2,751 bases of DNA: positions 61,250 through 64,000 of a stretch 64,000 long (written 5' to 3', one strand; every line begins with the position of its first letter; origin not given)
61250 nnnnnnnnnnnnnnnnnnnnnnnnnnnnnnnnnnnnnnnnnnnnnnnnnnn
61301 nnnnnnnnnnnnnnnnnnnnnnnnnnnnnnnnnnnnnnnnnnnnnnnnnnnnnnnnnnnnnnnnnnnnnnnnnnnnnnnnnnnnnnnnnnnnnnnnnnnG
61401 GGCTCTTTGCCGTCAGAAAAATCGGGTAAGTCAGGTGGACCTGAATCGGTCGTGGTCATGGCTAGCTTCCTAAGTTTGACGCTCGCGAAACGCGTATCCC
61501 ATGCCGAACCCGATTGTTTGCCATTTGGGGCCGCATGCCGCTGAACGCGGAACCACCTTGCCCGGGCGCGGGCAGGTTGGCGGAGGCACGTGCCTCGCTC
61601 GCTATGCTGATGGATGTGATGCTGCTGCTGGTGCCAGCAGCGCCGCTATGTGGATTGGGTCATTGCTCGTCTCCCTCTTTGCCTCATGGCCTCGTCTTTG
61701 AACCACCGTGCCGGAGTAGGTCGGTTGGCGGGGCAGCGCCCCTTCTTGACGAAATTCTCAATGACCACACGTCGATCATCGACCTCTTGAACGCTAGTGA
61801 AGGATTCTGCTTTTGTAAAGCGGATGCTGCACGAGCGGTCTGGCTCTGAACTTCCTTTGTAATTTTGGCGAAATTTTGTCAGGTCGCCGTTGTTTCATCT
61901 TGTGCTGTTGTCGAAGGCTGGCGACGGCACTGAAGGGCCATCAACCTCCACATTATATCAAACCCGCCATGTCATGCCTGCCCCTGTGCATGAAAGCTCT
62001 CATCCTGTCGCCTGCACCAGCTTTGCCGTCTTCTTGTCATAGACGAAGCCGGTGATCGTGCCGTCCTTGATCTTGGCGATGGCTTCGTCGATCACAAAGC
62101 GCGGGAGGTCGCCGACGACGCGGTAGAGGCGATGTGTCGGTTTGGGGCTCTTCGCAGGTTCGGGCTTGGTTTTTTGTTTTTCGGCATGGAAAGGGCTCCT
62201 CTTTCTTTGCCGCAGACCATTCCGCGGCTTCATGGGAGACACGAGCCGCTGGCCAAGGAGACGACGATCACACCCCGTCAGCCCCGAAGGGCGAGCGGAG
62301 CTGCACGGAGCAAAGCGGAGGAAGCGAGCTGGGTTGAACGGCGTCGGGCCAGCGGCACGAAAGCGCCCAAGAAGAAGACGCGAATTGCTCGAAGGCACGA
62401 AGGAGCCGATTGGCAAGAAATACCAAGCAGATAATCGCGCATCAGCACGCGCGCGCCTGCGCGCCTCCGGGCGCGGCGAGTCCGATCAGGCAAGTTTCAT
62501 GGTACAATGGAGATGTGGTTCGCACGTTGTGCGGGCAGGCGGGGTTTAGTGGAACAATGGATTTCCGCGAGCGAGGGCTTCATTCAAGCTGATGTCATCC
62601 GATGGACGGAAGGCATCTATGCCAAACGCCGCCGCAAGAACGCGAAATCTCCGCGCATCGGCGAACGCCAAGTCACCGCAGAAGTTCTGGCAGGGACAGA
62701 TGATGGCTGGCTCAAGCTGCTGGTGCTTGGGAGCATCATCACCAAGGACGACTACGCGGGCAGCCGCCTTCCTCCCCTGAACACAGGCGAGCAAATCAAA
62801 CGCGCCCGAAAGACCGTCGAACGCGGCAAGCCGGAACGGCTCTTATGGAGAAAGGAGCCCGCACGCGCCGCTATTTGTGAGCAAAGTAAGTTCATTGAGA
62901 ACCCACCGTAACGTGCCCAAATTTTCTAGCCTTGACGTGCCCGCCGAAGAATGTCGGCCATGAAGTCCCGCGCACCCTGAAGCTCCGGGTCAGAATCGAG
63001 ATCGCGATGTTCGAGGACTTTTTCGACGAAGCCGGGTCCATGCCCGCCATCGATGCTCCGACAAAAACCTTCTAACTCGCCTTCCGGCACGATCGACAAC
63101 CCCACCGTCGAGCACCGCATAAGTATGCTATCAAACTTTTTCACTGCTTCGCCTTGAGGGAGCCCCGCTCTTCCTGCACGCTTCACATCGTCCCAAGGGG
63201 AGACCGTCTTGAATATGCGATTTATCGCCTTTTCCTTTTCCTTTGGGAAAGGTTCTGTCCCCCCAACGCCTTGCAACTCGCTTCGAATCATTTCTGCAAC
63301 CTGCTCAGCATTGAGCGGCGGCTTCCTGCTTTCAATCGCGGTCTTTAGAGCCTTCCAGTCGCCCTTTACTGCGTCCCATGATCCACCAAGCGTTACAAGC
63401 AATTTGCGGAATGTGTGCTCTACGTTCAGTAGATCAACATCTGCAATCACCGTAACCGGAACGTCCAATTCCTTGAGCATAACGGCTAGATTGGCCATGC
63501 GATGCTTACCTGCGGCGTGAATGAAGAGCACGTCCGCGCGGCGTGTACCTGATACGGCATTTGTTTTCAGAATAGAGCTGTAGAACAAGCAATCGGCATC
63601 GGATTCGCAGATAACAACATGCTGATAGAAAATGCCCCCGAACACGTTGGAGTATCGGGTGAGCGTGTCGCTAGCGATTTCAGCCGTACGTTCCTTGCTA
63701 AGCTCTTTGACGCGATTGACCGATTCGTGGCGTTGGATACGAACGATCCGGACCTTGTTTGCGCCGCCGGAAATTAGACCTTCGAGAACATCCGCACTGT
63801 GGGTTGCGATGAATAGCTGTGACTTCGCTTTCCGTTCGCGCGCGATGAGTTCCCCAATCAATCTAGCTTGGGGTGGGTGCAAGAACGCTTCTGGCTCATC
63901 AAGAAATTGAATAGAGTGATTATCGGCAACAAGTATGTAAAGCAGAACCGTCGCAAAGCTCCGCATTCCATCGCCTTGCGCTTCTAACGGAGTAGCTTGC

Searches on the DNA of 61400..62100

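Call 91: search_rna_families(source=window, start=61400, end=62100, threshold=gathering, show_alignments=2)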
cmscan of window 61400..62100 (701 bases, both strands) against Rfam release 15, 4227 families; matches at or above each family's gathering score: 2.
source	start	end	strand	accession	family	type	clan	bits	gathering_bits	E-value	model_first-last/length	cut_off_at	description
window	61504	61612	-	RF01725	SAM-I-IV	Cis-reg; riboswitch;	CL00012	56.7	41.1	1.3e-08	1-99/99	no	SAM-I/IV (S-adenosyl methionine) riboswitch aptamer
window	61666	61757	-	RF01725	SAM-I-IV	Cis-reg; riboswitch;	CL00012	54.9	41.1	3.1e-08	1-99/99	no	SAM-I/IV (S-adenosyl methionine) riboswitch aptamer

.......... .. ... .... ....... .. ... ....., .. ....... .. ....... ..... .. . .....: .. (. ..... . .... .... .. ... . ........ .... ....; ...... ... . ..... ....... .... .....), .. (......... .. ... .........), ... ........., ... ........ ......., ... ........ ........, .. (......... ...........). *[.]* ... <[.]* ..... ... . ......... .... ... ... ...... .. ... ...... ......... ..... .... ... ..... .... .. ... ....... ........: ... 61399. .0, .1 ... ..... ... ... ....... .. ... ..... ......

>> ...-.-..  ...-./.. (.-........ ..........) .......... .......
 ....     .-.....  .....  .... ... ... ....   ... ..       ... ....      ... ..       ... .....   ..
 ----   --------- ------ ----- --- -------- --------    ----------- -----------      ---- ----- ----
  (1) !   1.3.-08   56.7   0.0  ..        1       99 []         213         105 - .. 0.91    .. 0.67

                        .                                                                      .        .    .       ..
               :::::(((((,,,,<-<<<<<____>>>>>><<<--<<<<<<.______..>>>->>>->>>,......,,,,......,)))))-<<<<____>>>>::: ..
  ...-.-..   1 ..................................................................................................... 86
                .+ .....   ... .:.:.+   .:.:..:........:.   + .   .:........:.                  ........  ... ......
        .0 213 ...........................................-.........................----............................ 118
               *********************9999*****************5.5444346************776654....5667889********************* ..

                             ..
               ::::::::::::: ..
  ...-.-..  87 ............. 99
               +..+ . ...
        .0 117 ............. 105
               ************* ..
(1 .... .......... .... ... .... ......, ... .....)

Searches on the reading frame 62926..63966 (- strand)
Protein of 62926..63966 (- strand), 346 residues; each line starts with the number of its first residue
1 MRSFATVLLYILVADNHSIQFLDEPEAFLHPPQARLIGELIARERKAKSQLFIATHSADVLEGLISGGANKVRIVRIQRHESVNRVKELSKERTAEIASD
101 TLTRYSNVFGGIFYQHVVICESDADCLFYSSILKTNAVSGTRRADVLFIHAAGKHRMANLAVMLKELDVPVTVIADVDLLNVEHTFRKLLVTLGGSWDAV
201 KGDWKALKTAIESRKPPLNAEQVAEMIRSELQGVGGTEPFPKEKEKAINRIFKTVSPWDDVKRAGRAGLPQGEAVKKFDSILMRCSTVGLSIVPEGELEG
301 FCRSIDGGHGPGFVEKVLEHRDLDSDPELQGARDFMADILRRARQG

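Call 3: search_protein_families(library=pfam, proteins=[window:62926-63966:-], max_evalue=0.01)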
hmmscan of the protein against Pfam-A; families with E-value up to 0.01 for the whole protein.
window:62926-63966:- (346 aa): 3 families
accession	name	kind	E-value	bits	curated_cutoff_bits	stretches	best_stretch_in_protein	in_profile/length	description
PF13304.12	AAA_21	-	4.5e-09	37.2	27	1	4-59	245-301/304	AAA domain, putative AbiEii toxin, Type IV TA system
PF20469.4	OLD-like_TOPRIM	-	7.7e-07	30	23.2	1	113-178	2-67/67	Overcoming lysogenization defect protein-like, TOPRIM domain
PF13175.12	AAA_15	-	0.00084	19.5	32.1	1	16-59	328-372/374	AAA ATPase domain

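Call 4: search_protein_families(library=padloc, proteins=[window:62926-63966:-], max_evalue=0.01)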
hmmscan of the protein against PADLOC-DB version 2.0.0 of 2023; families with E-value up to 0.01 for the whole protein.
window:62926-63966:- (346 aa): 79 families (the best 25 are shown)
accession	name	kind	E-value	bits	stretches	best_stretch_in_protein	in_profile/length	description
PDLC02358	Old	-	2.2e-17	61.1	1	20-208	288-478/578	Old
PDLC04168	GajA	-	5.1e-12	43.3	1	14-184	274-437/570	-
PDLC02980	AriA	-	3.3e-11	41.7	1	1-61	242-303/304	-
PDLC00066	GajA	-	8.2e-11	39.1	1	19-185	281-440/567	AAA ATPase domain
PDLC03878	NsnB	-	1.5e-10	39.4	1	7-65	227-285/345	-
PDLC02981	AriAB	-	5.9e-10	36.4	1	8-178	322-495/694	-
PDLC00082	GajA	-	1.1e-09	35.3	1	21-180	377-539/694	AAA ATPase domain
PDLC02915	ATPase-Toprim_I-B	-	4.9e-09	33.5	1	19-178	258-409/623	-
PDLC00070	GajA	-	7.9e-09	32.7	1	16-190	290-452/596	AAA ATPase domain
PDLC00067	GajA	-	7.3e-08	29.3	1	16-182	304-464/604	AAA ATPase domain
PDLC00081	GajA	-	2.2e-07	28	1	18-183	283-439/574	AAA ATPase domain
PDLC04214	HEC-02A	-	2.6e-07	28.2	1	13-68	234-289/338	-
PDLC04180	HEC-01A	-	2.8e-07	28.1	1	8-88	265-347/382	-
PDLC00065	GajA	-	6.6e-07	26.5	1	20-184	337-511/670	AAA ATPase domain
PDLC02335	AbiLi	-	1.1e-06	26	1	5-80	185-254/326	AbiLi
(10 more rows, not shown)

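Call 5: search_protein_families(library=ncbifam, proteins=[window:62926-63966:-], max_evalue=0.01)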
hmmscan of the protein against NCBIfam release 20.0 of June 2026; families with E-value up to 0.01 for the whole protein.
window:62926-63966:- (346 aa): 1 family
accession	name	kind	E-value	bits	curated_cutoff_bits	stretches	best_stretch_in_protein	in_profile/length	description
NF038234.1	retron_eff_Eco8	equivalog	1.7e-05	23.6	250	1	21-101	277-369/679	retron Eco8 family effector endonuclease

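Call 6: search_protein_families(library=phrogs, proteins=[window:62926-63966:-], max_evalue=0.01)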
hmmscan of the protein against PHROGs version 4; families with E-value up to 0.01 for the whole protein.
window:62926-63966:- (346 aa): 7 families
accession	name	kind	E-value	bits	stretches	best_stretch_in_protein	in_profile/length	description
phrog_4747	-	unknown function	1.2e-16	61.9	1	15-212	332-509/610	-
phrog_14430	-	unknown function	9.6e-05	22.8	1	13-86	334-407/444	-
phrog_8323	-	unknown function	0.00012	21.8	1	13-87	318-388/623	-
phrog_5836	-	unknown function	0.00012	21.1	1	9-63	298-352/1071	-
phrog_3940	-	unknown function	0.00014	21.8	1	17-184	254-417/537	-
phrog_8066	-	unknown function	0.00018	21.5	1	10-64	377-432/522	-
phrog_21420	-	unknown function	0.0043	16.6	1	7-64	516-573/654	-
